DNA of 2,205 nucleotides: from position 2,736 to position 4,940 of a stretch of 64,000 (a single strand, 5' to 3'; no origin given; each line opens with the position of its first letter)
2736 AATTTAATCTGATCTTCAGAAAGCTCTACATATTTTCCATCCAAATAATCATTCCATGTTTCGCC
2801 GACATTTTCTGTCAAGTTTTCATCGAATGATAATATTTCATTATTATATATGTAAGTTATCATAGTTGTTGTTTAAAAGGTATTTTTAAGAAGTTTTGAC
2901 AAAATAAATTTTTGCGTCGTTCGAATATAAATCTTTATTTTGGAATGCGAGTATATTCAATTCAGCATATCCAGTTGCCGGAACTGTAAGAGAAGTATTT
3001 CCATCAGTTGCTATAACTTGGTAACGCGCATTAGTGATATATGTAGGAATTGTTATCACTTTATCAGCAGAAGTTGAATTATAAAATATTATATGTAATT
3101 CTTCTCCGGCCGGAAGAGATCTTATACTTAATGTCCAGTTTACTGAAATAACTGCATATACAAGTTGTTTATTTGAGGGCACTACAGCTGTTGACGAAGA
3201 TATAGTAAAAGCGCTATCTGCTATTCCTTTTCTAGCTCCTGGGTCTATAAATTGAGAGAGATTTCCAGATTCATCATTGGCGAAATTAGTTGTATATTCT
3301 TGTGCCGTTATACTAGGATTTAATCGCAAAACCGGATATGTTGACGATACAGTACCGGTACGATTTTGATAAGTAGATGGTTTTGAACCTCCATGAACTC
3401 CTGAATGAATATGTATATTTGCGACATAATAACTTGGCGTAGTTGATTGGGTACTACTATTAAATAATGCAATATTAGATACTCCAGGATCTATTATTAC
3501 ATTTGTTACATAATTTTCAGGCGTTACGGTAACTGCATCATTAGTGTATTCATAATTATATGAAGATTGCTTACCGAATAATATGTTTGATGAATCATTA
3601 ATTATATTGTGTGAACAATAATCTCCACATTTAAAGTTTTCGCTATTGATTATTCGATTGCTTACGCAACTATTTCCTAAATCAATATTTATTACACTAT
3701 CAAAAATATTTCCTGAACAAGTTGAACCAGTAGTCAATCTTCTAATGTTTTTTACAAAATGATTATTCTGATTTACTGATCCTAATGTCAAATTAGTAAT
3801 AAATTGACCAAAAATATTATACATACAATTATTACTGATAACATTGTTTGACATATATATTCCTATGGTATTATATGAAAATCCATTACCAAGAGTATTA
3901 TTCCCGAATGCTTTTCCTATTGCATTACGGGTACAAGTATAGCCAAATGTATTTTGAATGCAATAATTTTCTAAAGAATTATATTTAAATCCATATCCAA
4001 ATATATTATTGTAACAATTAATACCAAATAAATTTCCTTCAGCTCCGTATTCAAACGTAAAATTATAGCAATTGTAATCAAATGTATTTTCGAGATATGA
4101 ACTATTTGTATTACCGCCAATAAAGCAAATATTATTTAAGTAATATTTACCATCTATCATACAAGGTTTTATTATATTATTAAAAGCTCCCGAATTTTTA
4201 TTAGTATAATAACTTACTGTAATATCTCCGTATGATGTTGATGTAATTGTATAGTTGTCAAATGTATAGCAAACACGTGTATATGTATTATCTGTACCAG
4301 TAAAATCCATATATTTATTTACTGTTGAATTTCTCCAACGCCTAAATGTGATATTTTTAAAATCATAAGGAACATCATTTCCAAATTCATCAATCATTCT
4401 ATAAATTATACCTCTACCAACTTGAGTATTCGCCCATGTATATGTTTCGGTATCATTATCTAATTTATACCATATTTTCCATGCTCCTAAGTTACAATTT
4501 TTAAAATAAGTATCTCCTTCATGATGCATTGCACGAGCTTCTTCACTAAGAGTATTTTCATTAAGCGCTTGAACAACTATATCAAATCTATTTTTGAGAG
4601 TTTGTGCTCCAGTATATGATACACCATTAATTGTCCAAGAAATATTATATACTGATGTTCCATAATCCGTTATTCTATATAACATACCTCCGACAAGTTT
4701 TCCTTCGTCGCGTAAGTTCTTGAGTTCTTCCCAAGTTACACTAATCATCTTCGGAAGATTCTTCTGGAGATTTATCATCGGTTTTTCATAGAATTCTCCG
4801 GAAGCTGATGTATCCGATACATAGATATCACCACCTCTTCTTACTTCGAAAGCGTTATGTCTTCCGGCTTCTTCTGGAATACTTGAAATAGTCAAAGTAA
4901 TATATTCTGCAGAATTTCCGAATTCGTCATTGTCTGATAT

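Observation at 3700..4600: Shared 130-aa domain plus cysteine-patterned octapeptide repeats (x-C-x-N-N-I-[FL]-G) in two fibres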

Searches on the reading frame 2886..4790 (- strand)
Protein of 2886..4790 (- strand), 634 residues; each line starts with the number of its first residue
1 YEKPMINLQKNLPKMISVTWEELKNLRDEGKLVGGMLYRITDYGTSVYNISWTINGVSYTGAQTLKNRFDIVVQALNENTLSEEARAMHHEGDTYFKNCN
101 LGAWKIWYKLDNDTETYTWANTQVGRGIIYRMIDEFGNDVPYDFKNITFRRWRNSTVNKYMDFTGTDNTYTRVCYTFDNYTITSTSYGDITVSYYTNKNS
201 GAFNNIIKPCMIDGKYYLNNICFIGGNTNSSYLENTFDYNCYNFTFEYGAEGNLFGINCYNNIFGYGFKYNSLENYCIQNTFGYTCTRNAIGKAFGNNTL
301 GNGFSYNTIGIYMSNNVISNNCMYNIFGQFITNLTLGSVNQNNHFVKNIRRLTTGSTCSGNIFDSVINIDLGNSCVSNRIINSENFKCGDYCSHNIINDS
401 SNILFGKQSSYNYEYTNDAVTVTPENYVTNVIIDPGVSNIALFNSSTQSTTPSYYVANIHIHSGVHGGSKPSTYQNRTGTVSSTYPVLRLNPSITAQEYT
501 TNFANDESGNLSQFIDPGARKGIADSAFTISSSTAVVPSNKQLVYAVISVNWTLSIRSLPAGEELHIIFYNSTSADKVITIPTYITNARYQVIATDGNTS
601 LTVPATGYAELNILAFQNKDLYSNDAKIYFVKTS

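Call 12: search_protein_families(library=ncbifam, proteins=[window:2886-4790:-], max_evalue=1)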
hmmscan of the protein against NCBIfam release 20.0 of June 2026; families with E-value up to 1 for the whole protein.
window:2886-4790:- (634 aa): 0 families

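Call 50: predict_structure(alignment_id=A2)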
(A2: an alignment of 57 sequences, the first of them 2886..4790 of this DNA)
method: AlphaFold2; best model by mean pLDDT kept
length: 634 residues; sequences in the alignment: 57
mean_pLDDT: 70.9   pTM: 0.56
mean pLDDT of the five models: 70.9, 68.0, 66.4, 64.7, 63.3
residues with pLDDT >= 90: 113; 70-90: 245; 50-70: 159; < 50: 117
segments of 3 or more residues with pLDDT < 50: 1-8, 228-231, 414-426, 470-484, 519-536, 538-545, 547-551, 570-576, 585-587, 610-634
pLDDT, mean of each block of 10 residues (from residue 1): 42 87 98 97 87 62 91 98 97 92 96 94 93 93 93 66 57 83 70 76 80 85 63 55 61 69 74 81 83 86 87 88 88 86 83 82 80 81 77 72 62 43 50 67 66 71 72 37 56 74 84 70 37 42 44 49 51 48 50 53 52 38 35 35
secondary structure, 60 per line:
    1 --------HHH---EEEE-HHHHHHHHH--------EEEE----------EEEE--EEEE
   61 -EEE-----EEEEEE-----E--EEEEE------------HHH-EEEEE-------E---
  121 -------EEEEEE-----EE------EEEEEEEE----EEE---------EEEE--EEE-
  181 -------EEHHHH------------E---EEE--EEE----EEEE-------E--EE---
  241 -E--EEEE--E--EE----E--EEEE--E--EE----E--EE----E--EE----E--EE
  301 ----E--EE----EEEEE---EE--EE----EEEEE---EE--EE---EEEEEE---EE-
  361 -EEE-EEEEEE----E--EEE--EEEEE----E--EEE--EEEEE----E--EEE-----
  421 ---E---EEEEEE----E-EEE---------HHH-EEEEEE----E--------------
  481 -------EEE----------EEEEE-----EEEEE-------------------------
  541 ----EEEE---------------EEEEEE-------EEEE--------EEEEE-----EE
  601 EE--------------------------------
elements in order (helices of 4 or more, strands of 3 or more residues): E15-18 H20-28 E37-40 E51-54 E57-60 E62-64 E70-75 E84-88 E105-109 E128-133 E147-154 E159-161 E171-174 E177-179 H190-193 E210-212 E215-217 E222-225 E245-248 E263-266 E314-318 E332-336 E349-354 E362-364 E366-371 E379-381 E384-388 E396-398 E401-405 E413-415 E428-433 E440-442 E456-461 E488-490 E501-505 E511-515 E545-548 E564-569 E577-580 E589-593 E599-602

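Call 54: fold_search(model_id=the predicted structure, library=pdb)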
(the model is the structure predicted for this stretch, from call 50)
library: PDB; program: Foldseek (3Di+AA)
matches with E <= 10: 180; with E <= 0.001: 0
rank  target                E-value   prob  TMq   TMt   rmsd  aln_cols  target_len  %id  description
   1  9ozd_A                2.9e-02  0.23  0.11  0.16  20.7       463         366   10  Crystal structure of the polysaccharide lyase RbmB from Vibrio cholerae bound to Vibrio Polysaccharide (released 2026-03-11)
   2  9ozl_A                3.3e-02  0.33  0.12  0.18  20.7       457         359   10  Crystal structure of the polysaccharide lyase RbmB from Vibrio cholerae (released 2026-03-11)
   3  4xkw_A                4.5e-02  0.15  0.10  0.10  20.0       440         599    8  Tailspike protein mutant D339N of E. coli bacteriophage HK620 in complex with pentasaccharide (released 2016-01-20)
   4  7koh_A                5.9e-02  0.44  0.16  0.18  19.6       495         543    9  Crystal structure of antigen 43 from Escherichia coli EDL933 (released 2022-03-09)
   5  4xn3_A                8.9e-02  0.25  0.16  0.17  18.6       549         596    9  Tailspike protein mutant E372A of E. coli bacteriophage HK620 in complex with hexasaccharide (released 2016-01-27)
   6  8ja4                  1.1e-01  0.21  0.15  0.18  15.0       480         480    9  Structure of the alginate epimerase/lyase (released 2024-05-08)
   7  8jaz_A                1.1e-01  0.18  0.13  0.15  16.1       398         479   11  Structure of the alginate epimerase/lyase complexed with di-mannuronic acid (released 2024-05-08)
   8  8bwk_A                1.1e-01  0.18  0.13  0.12  19.3       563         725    9  Metagenomic derived PL6 alginate lyase (released 2023-12-20)
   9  8ikx_A                1.3e-01  0.10  0.10  0.13  21.2       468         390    9  An Arabidopsis polygalacturonase PGLR (released 2024-02-07)
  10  4xlc                  1.4e-01  0.21  0.16  0.16  18.0       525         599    9  Tailspike protein double mutant D339N/E372A of E. coli bacteriophage HK620 (released 2016-01-20)
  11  7bz0_A                1.8e-01  0.15  0.13  0.15  15.4       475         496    8  complex structure of alginate lyase AlyF-OU02 with G6 (released 2021-03-10)
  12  7xzb_A                1.8e-01  0.07  0.09  0.11  20.4       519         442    9  Mutant (Y242A) of the N-terminal domain of fucoidan lyase FdlA (released 2022-09-28)
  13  9beh_A                1.9e-01  0.10  0.12  0.13  19.6       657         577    7  Structure of GH110A in complex with galactose-6-sulfate (released 2025-08-27)
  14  9ozd_C                1.9e-01  0.08  0.10  0.15  21.3       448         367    8  Crystal structure of the polysaccharide lyase RbmB from Vibrio cholerae bound to Vibrio Polysaccharide (released 2026-03-11)
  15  4xkv                  2.1e-01  0.15  0.15  0.16  18.4       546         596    8  Tailspike protein mutant D339N of E. coli bacteriophage HK620 (released 2016-01-20)
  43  3jur_A                5.9e-01  0.05  0.08  0.11  17.3       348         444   11  The crystal structure of a hyperthermoactive Exopolygalacturonase from Thermotoga maritima (released 2009-11-17)
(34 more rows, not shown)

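Call 58: search_protein_families(library=pfam, alignment_id=A2, max_evalue=0.001)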
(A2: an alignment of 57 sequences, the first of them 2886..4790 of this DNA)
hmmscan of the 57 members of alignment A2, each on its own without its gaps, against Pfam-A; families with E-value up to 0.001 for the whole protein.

A. member 1, window:2886-4790:- (634 aa): 0 families

B. families by the number of members that match (of 57 scanned): 4 families
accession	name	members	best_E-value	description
PF22337.1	Phage_fiber_rpt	1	1.3e-08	Phage tail fiber repeats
PF18454.7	Mtd_N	1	5.4e-08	Major tropism determinant N-terminal domain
PF25235.1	DUF7850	1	2.7e-06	Domain of unknown function (DUF7850)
PF05658.19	YadA_head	1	0.00054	YadA head domain repeat (2 copies)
